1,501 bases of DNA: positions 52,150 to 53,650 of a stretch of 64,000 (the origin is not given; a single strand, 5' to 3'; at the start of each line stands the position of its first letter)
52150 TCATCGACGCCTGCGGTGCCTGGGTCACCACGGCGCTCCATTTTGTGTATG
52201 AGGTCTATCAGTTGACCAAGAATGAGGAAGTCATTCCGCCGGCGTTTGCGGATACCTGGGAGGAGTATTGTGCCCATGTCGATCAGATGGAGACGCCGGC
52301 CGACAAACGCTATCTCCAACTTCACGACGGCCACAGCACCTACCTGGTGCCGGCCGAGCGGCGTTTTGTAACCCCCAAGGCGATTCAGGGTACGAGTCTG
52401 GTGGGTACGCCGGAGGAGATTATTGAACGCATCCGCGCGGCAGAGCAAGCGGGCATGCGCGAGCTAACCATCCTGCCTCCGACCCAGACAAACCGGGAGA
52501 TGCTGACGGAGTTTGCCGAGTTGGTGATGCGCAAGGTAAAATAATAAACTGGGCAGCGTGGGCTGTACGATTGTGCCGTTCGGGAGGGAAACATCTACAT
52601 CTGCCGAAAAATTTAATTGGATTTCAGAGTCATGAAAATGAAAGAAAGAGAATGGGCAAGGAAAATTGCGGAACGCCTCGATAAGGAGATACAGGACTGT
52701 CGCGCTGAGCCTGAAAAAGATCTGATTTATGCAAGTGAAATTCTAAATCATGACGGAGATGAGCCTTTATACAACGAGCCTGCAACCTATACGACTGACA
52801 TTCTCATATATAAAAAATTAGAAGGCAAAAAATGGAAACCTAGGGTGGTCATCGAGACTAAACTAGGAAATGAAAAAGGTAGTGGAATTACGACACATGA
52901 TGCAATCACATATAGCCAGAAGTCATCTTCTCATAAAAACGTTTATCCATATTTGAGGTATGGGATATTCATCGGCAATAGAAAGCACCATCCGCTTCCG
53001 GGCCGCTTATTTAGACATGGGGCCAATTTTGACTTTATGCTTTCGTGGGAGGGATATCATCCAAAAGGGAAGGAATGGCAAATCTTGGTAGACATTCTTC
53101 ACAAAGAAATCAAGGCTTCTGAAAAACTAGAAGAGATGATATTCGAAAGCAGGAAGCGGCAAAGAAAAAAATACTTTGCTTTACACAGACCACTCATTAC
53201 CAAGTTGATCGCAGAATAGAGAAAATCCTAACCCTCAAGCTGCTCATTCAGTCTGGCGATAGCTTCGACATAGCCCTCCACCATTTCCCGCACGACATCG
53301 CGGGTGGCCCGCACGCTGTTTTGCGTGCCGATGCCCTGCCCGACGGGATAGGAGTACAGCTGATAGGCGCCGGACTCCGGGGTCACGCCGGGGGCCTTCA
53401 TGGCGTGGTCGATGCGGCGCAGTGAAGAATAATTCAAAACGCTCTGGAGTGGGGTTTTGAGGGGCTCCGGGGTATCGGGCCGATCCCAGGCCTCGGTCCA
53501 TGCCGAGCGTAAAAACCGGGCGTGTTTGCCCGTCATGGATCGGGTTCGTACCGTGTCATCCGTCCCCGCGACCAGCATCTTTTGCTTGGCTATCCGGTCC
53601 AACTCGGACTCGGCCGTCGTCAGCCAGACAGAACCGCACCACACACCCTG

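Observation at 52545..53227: AT-rich single-gene islet encoding a PD-(D/E)XK-like protein, wedged between catabolic genes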

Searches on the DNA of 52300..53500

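Call 75: search_rna_families(source=window, start=52300, end=53500, threshold=evalue, max_evalue=1)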
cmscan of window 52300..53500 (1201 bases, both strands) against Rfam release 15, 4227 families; matches with E-value up to 1: 1.
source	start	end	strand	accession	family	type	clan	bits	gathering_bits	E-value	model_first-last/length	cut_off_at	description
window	53037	53193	+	RF02456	Diantho_3_UTR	Cis-reg;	-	15.4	100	0.46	1-205/205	no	Dianthovirus RNA2 3'UTR stem loops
